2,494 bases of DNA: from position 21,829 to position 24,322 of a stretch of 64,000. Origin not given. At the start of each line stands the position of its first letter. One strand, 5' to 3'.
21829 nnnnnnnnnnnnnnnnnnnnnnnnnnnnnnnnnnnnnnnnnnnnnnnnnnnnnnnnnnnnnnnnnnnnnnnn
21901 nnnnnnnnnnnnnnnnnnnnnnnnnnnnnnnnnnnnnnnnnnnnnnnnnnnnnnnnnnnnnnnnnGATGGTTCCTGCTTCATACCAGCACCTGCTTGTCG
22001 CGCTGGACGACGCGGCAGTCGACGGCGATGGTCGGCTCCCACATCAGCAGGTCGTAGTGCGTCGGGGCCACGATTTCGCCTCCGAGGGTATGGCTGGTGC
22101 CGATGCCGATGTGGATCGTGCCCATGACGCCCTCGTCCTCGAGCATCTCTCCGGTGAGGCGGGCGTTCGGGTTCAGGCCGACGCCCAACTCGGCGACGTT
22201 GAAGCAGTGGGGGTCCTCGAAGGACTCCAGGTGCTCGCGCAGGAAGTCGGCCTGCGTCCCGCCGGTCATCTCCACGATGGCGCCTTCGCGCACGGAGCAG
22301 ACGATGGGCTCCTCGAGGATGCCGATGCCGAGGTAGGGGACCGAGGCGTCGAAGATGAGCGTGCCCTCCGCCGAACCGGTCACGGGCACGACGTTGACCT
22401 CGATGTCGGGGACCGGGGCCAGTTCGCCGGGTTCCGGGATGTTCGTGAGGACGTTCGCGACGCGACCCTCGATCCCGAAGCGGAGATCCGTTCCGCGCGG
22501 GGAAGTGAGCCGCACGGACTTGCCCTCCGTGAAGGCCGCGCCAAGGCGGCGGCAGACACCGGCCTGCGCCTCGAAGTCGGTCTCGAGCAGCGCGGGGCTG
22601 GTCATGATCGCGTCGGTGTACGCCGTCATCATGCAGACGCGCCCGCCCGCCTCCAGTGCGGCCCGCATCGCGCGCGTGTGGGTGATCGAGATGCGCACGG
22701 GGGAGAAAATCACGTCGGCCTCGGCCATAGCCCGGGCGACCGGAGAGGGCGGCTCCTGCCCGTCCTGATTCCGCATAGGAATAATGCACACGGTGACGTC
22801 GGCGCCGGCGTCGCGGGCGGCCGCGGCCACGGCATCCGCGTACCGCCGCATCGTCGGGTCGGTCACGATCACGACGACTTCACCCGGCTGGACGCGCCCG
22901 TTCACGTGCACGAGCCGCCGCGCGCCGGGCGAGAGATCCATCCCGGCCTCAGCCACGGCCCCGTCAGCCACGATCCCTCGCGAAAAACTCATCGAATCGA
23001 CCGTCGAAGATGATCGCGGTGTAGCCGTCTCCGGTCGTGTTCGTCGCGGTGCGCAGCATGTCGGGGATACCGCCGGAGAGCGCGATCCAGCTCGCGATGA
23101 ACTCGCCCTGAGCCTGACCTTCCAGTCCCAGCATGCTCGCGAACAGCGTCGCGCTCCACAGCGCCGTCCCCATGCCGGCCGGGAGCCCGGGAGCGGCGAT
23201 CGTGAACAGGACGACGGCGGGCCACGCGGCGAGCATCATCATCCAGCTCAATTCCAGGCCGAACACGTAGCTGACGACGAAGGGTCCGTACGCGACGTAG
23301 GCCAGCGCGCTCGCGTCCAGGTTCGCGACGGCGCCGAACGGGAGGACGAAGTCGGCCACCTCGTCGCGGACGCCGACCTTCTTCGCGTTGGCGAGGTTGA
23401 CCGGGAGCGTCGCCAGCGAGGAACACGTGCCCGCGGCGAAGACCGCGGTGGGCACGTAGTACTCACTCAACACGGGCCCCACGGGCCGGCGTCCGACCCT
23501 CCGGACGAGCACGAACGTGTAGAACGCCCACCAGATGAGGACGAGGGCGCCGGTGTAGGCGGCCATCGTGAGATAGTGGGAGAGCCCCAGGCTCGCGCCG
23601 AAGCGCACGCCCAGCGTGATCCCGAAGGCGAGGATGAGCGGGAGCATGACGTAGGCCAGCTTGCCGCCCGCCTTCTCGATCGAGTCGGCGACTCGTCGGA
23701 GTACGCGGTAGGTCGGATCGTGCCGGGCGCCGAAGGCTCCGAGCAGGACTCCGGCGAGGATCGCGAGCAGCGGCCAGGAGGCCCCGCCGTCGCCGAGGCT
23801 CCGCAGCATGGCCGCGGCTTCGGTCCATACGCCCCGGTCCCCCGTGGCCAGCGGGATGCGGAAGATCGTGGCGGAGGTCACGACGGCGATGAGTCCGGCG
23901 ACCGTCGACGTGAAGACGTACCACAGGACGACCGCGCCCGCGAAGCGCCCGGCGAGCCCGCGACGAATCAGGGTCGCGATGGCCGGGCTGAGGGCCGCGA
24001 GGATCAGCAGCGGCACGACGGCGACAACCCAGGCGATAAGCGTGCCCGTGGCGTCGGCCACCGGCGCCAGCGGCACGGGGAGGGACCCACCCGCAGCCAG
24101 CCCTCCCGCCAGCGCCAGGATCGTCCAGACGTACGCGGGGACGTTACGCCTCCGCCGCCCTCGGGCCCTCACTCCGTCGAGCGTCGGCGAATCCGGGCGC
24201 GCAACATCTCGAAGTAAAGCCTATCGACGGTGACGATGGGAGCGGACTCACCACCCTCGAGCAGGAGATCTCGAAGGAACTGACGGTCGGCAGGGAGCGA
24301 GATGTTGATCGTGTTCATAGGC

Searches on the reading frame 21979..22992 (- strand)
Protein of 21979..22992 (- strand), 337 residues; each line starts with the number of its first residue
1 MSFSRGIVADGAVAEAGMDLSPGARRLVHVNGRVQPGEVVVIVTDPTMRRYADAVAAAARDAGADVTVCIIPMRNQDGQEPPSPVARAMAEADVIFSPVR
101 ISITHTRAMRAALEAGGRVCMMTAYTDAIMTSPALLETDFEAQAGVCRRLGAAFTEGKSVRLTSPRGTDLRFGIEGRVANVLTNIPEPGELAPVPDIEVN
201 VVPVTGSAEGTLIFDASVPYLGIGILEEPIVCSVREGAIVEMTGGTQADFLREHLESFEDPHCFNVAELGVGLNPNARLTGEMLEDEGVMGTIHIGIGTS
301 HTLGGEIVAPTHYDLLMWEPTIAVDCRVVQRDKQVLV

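Call 6: search_protein_families(library=pfam, proteins=[window:21979-22992:-], max_evalue=0.001)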
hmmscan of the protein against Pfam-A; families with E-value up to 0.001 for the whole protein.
window:21979-22992:- (337 aa): 1 family
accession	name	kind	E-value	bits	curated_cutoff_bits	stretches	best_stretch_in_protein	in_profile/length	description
PF02073.20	Peptidase_M29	-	3.9e-08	32.9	27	1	158-301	205-350/406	Thermophilic metalloprotease (M29)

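Call 7: search_protein_families(library=ncbifam, proteins=[window:21979-22992:-], max_evalue=0.001)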
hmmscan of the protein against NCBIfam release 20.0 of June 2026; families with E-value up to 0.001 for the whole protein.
window:21979-22992:- (337 aa): 0 families

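Call 77: search_protein_families(library=ncbifam, proteins=[window:21979-22992:-], max_evalue=0.00001)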
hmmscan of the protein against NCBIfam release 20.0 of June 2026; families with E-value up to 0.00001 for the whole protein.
window:21979-22992:- (337 aa): 0 families

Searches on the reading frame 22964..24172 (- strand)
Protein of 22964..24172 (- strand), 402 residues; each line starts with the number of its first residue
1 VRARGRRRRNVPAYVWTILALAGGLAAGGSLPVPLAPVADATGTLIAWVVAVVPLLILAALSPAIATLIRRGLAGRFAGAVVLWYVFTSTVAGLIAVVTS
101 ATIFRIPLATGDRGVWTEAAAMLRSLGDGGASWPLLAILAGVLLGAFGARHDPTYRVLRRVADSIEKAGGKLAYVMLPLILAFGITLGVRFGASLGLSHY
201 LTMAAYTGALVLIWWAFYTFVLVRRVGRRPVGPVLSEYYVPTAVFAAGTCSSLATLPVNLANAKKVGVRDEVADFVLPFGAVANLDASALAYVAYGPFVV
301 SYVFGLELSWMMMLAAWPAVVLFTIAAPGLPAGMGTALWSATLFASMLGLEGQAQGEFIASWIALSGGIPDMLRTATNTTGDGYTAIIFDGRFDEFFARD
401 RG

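Call 6: search_protein_families(library=pfam, proteins=[window:22964-24172:-], max_evalue=0.001)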
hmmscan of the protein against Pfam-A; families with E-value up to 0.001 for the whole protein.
window:22964-24172:- (402 aa): 1 family
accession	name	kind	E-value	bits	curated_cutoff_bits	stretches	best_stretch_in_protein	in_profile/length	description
PF00375.23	SDF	-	1.1e-35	123.9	27.9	2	136-390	141-385/387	Sodium:dicarboxylate symporter family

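Call 7: search_protein_families(library=ncbifam, proteins=[window:22964-24172:-], max_evalue=0.001)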
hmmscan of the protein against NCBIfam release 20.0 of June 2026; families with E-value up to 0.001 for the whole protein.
window:22964-24172:- (402 aa): 3 families
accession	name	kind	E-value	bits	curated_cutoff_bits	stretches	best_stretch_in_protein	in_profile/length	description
NF008440.0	PRK11283.1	equivalog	1.2e-07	30.9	638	1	137-397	167-415/437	glutamate/aspartate:proton symporter GltP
NF010151.0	PRK13628.1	equivalog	1.7e-07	30.6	308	1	198-382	211-390/407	serine/threonine transporter SstT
NF002461.0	PRK01663.1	subfamily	1.8e-06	27.3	513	1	135-345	155-360/428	C4-dicarboxylate transporter DctA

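Call 77: search_protein_families(library=ncbifam, proteins=[window:22964-24172:-], max_evalue=0.00001)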
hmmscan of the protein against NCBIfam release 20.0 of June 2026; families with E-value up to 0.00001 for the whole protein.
window:22964-24172:- (402 aa): 3 families
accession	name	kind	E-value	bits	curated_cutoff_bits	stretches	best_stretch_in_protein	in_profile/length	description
NF008440.0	PRK11283.1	equivalog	1.2e-07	30.9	638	1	137-397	167-415/437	glutamate/aspartate:proton symporter GltP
NF010151.0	PRK13628.1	equivalog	1.7e-07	30.6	308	1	198-382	211-390/407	serine/threonine transporter SstT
NF002461.0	PRK01663.1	subfamily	1.8e-06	27.3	513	0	135-345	155-360/428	C4-dicarboxylate transporter DctA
